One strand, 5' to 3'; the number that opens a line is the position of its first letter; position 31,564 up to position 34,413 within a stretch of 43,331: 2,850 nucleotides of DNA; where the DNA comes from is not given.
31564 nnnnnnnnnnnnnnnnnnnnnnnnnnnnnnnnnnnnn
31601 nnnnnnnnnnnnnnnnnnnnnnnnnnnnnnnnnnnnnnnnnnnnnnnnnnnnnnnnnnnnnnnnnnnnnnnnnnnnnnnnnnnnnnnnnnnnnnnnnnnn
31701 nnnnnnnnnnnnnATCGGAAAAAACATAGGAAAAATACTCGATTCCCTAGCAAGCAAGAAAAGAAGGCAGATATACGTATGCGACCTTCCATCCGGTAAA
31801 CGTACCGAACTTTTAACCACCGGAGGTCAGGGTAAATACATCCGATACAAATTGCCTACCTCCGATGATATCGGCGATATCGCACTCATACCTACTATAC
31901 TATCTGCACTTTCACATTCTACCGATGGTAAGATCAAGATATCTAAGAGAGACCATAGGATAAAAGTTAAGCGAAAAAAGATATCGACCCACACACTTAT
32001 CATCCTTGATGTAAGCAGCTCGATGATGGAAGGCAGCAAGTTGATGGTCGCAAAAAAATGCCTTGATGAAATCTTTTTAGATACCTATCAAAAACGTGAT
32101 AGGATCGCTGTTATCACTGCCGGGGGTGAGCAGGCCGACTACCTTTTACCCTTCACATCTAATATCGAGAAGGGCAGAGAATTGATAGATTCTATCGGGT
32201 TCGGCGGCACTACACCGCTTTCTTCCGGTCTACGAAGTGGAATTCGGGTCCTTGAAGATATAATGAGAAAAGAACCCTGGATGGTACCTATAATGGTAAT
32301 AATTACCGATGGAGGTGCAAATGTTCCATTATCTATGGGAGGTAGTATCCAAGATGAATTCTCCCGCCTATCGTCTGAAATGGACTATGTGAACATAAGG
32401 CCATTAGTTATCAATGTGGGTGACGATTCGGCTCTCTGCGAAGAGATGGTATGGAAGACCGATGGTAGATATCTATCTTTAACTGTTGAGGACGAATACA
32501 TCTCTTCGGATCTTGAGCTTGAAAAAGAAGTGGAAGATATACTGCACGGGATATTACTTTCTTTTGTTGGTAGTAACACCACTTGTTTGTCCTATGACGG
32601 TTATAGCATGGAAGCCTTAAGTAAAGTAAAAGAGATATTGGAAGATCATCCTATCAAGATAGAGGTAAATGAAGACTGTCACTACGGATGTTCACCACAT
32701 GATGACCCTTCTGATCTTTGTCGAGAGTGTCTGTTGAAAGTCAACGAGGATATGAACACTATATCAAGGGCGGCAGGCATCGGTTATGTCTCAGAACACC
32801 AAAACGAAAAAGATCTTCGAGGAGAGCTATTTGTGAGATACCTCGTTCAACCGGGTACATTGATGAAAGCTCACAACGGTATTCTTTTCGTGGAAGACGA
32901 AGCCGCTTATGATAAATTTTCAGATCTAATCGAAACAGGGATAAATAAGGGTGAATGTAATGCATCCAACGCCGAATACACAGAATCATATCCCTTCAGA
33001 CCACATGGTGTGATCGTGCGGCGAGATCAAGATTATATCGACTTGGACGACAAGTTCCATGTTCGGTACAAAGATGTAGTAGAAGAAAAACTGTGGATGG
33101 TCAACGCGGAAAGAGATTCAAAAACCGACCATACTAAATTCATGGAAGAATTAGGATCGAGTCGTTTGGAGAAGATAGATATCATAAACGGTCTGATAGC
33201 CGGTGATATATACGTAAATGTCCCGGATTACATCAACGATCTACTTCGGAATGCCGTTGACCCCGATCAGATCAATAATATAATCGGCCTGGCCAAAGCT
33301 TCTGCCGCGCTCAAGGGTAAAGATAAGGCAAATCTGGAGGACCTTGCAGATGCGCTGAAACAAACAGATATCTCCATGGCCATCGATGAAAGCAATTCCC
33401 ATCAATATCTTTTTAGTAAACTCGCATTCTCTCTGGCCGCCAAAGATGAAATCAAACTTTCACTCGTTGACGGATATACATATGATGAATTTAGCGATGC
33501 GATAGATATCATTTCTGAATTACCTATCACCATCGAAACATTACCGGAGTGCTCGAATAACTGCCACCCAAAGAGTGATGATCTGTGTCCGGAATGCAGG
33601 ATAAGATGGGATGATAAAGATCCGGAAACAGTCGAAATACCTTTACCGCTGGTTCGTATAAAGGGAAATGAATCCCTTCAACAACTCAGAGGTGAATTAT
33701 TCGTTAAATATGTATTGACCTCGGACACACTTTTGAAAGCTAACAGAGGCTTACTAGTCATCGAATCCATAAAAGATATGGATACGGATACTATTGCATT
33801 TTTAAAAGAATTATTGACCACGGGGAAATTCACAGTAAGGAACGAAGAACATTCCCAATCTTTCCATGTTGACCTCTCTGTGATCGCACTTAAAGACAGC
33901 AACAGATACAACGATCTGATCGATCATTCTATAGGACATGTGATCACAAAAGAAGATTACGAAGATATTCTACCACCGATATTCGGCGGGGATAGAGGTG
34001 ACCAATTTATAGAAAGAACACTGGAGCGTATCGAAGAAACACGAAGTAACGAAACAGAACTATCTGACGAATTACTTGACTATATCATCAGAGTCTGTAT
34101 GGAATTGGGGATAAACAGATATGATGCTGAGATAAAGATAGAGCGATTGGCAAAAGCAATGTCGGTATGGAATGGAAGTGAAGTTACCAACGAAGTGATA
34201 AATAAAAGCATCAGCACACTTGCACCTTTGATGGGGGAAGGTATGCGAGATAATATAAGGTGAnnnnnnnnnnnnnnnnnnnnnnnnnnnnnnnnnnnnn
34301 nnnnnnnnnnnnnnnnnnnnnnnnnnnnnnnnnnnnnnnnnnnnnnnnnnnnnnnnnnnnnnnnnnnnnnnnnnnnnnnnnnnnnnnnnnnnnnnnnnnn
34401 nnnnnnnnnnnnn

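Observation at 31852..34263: Inverted ChlD architecture: vWA first, then two tandem ChlI-like modules without P-loops but with Cys4 clusters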

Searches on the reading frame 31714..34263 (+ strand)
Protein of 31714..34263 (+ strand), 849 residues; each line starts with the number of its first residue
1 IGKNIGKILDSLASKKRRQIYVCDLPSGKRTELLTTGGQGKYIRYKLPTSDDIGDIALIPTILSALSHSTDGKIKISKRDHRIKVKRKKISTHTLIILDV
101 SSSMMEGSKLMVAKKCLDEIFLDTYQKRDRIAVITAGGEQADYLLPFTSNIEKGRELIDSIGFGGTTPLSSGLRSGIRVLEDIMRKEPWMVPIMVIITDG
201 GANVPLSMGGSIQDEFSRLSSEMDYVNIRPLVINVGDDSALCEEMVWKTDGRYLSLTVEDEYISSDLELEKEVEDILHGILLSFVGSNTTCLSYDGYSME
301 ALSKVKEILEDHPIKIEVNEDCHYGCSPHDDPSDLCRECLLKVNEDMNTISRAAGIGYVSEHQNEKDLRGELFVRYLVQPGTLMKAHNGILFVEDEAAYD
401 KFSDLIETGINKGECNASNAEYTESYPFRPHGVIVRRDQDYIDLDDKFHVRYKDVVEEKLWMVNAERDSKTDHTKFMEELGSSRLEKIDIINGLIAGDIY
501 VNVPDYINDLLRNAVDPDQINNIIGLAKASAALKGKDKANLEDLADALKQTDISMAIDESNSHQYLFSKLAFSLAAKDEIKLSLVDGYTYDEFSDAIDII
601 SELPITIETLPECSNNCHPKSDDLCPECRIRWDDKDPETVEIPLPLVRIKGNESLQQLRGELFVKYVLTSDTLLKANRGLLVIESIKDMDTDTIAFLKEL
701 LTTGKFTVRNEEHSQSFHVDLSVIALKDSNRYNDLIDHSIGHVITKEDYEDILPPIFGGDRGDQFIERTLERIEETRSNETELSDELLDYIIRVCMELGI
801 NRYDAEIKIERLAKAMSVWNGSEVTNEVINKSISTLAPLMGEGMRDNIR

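Call 3: search_protein_families(library=pfam, proteins=[window:31852-34263:+], max_evalue=0.1)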
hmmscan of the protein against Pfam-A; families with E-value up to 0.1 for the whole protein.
window:31852-34263:+ (803 aa): 4 families
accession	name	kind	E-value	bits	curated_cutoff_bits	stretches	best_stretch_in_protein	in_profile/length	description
PF13519.12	VWA_2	-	5.2e-11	43.6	27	1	48-154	1-106/107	von Willebrand factor type A domain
PF01078.27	Mg_chelatase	-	0.00033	20.5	20.3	0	332-383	97-149/207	Magnesium chelatase, subunit ChlI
PF17863.7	AAA_lid_2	-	0.00041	20.5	22.7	0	479-502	23-46/74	AAA lid domain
PF17868.7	AAA_lid_8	-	0.068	13.4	22.8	0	475-498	28-51/72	AAA lid domain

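Call 4: search_protein_families(library=ncbifam, proteins=[window:31852-34263:+], max_evalue=0.1)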
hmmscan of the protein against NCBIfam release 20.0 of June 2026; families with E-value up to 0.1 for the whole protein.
window:31852-34263:+ (803 aa): 4 families
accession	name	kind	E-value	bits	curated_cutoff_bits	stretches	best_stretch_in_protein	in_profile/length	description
TIGR02442.1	Cob-chelat-sub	hypoth_equivalog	5.4e-51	173.8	779.45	3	5-210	430-640/641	putative cobaltochelatase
TIGR02031.1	BchD-ChlD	equivalog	2e-33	116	499.55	2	25-162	403-538/608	magnesium chelatase ATPase subunit D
NF009943.0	PRK13406.1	equivalog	6.3e-23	81.1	571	1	23-211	379-568/585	magnesium chelatase subunit D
TIGR02030.1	BchI-ChlI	equivalog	3.7e-09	36.2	466.95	1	545-666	36-166/337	magnesium chelatase ATPase subunit I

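Call 5: find_homologous_proteins(query=window:31852-34263:+, max_evalue=0.001)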
Query window:31852-34263:+ (803 aa): 15 proteins with E <= 0.001 among 8000 candidates.
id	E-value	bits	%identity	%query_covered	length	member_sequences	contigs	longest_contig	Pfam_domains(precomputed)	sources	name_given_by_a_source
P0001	0.0e+0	1799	100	100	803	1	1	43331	PF13519.13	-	-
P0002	0.0e+0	1259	69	100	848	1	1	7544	PF13519.13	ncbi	-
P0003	0.0e+0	1108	66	93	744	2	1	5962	PF01078.28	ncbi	-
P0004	0.0e+0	1042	58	99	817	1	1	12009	PF00092.35,PF13519.13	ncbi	ncbi:MAG: VWA domain-containing protein [Thermoplasmata archaeon]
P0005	2.3e-292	990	56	99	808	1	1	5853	PF13519.13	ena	-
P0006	2.9e-243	828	48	99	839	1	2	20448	PF13519.13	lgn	-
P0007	1.3e-226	773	48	92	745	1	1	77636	-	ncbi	-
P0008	9.8e-182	624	39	98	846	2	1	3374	PF13519.13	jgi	-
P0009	1.2e-180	621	41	98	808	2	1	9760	PF13519.13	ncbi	ncbi:MAG: VWA domain-containing protein [Thermoplasmatota archaeon]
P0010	8.8e-18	82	34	17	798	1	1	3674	PF26791.1,PF00092.35,PF13519.13,PF17863.8,PF07728.21,PF01078.28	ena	-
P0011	9.1e-18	82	34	17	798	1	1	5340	PF26791.1,PF00092.35,PF13519.13,PF17863.8,PF07728.21,PF01078.28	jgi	-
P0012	1.3e-17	82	34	17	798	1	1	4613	PF26791.1,PF00092.35,PF13519.13,PF17863.8,PF07728.21,PF01078.28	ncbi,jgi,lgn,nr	ncbi:MAG: VWA domain-containing protein [Candidatus Bathyarchaeota archaeon]|nr:VWA domain-containin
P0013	2.5e-17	81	32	19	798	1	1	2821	PF26791.1,PF00092.35,PF13519.13,PF17863.8,PF07728.21,PF01078.28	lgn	-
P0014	3.7e-17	80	29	25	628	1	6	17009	PF00158.33,PF26791.1,PF00092.35,PF13519.13,PF00493.30,PF17863.8,PF07728.21,PF01078.28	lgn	-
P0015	1.1e-16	78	35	19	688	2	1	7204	PF26791.1,PF13519.13,PF17863.8,PF01078.28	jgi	-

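Call 10: search_solved_structures(query=A1, max_evalue=1, show_alignments=3)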
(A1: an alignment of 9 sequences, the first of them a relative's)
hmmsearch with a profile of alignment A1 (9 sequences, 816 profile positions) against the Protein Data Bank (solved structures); distinct sequences matched with E-value up to 1: 4.
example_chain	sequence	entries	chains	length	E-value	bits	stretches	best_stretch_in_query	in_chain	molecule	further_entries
2x31_A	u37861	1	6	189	3.4e-08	35.1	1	56-228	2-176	MAGNESIUM-CHELATASE 60 KDA SUBUNIT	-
6l8d_A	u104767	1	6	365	1e-05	27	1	562-803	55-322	Magnesium-chelatase subunit ChlI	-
8osf_A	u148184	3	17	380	2.5e-05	25.7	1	639-803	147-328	Magnesium-chelatase subunit ChlI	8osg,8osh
1g8p_A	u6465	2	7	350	0.023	15.8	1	639-804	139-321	MAGNESIUM-CHELATASE 38 KDA SUBUNIT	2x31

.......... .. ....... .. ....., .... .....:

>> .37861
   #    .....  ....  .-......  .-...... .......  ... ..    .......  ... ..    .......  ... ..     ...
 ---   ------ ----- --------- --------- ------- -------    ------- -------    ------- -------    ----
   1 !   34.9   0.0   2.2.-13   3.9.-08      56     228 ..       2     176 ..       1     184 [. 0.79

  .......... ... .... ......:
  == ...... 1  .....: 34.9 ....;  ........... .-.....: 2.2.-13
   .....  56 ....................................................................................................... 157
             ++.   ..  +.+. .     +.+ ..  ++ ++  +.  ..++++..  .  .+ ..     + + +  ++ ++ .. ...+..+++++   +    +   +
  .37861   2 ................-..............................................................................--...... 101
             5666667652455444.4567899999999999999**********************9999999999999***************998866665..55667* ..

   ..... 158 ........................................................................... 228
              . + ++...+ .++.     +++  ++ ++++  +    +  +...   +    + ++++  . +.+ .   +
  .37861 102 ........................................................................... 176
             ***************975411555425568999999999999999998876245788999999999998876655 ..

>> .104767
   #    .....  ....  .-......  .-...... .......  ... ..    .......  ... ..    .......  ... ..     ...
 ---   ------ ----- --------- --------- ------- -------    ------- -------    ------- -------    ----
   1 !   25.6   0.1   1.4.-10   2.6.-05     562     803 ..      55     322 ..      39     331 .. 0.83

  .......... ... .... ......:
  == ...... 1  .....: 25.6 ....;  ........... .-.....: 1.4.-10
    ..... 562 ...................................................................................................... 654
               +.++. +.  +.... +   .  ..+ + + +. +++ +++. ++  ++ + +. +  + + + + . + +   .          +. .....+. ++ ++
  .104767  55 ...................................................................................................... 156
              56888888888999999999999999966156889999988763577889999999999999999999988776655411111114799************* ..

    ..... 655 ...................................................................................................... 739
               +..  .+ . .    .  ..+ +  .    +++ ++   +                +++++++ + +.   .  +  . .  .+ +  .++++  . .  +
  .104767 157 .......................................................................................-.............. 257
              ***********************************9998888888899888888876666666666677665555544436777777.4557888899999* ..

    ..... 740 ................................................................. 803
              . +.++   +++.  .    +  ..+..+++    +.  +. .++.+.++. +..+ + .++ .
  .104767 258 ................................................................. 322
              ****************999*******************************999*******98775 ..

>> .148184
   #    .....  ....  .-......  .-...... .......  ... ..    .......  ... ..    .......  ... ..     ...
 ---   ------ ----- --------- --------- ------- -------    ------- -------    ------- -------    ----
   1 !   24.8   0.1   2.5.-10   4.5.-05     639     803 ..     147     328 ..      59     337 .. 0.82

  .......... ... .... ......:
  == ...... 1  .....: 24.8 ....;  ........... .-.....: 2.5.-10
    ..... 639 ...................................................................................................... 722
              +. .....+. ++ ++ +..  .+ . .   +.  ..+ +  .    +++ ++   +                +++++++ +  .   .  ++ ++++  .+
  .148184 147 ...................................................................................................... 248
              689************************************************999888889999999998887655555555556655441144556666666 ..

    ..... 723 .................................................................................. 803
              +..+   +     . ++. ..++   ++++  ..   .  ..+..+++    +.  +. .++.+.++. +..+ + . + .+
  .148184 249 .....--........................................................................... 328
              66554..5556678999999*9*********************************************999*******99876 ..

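Call 15: find_encoding_contigs(protein=P0007, flank=10000, max_places=3)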
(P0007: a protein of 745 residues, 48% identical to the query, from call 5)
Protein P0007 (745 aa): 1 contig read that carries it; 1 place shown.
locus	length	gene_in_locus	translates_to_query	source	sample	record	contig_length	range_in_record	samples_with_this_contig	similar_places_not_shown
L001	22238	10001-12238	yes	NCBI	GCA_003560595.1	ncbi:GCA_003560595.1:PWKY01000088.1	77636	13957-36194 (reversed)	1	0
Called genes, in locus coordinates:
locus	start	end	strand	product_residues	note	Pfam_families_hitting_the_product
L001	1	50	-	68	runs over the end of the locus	PF01022:HTH_5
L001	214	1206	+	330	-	PF12705:PDDEXK_1 (weak), PF01930:Cas_Cas4 (weak)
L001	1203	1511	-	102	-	-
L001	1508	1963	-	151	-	-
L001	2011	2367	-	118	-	PF00085:Thioredoxin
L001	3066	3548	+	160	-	PF01980:TrmO_N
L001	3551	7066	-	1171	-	PF13191:AAA_16, PF13424:TPR_12, PF13374:TPR_10 (weak), PF13424:TPR_12, PF13374:TPR_10 (weak), PF13424:TPR_12, PF17874:TPR_MalT (weak), PF13424:TPR_12, +16 more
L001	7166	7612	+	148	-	PF02566:OsmC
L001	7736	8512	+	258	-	PF06745:ATPase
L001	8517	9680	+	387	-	PF14520:HHH_5 (weak)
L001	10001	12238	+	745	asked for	-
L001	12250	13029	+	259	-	-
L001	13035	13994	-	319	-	-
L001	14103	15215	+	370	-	PF05763:DUF835, PF13429:TPR_15 (weak), PF13432:TPR_16 (weak), PF14559:TPR_19, PF00515:TPR_1, PF13424:TPR_12, PF13432:TPR_16, PF00515:TPR_1, +21 more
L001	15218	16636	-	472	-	-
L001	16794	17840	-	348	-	PF00158:Sigma54_activat (faint), PF07728:AAA_5 (weak), PF01078:Mg_chelatase (weak), PF17863:AAA_lid_2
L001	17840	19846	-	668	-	PF07728:AAA_5 (weak), PF01078:Mg_chelatase (weak), PF17863:AAA_lid_2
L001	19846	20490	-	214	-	-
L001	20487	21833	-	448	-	-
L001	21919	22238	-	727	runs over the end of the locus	-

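Call 16: find_encoding_contigs(protein=P0006, flank=10000, max_places=3)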
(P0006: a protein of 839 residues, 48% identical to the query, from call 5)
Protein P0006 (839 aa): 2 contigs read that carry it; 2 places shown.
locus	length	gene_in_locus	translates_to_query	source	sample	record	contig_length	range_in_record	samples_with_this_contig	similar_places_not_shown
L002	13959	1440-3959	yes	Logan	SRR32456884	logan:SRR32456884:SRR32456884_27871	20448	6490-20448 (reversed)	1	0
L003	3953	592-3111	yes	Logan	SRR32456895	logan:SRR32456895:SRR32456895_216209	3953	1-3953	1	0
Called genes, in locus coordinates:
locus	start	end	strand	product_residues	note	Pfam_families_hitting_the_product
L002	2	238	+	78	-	?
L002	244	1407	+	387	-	PF10391:DNA_pol_lambd_f (weak), PF14520:HHH_5 (faint)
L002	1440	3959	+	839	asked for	PF13519:VWA_2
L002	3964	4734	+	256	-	-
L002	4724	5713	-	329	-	-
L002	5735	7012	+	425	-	PF05763:DUF835, PF13432:TPR_16 (weak), PF14559:TPR_19 (weak), PF13424:TPR_12 (weak), PF00515:TPR_1, PF13432:TPR_16, PF00515:TPR_1, PF07719:TPR_2, +19 more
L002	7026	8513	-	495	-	-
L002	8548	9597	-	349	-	PF00158:Sigma54_activat (faint), PF07728:AAA_5 (faint), PF01078:Mg_chelatase (weak), PF17863:AAA_lid_2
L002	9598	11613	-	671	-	-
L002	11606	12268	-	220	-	-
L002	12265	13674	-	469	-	-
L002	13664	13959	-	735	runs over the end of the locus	-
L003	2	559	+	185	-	?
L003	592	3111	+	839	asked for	PF13519:VWA_2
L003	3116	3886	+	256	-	-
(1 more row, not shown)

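Call 17: find_encoding_contigs(protein=P0004, flank=10000, max_places=3)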
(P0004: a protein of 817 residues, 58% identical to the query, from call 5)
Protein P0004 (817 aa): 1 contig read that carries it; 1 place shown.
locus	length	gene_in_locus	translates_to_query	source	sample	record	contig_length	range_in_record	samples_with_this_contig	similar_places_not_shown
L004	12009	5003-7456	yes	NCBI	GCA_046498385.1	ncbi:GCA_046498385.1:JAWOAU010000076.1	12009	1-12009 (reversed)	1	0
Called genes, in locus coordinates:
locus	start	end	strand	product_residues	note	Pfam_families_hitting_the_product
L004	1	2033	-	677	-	PF24517:CBM96 (weak), PF06848:Disaggr_repeat (weak), PF24517:CBM96 (weak)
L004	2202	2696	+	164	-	PF01575:MaoC_dehydratas, PF13452:FAS1_DH_region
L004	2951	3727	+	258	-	PF06745:ATPase, PF23442:DUF7125 (faint)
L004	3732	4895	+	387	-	PF14520:HHH_5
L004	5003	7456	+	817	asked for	PF00092:VWA (weak), PF13519:VWA_2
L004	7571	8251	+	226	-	-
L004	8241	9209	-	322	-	-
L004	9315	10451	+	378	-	PF05763:DUF835, PF13414:TPR_11 (weak), PF13432:TPR_16, PF12895:ANAPC3, PF14559:TPR_19, PF00515:TPR_1, PF13424:TPR_12, PF00515:TPR_1, +23 more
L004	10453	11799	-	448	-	-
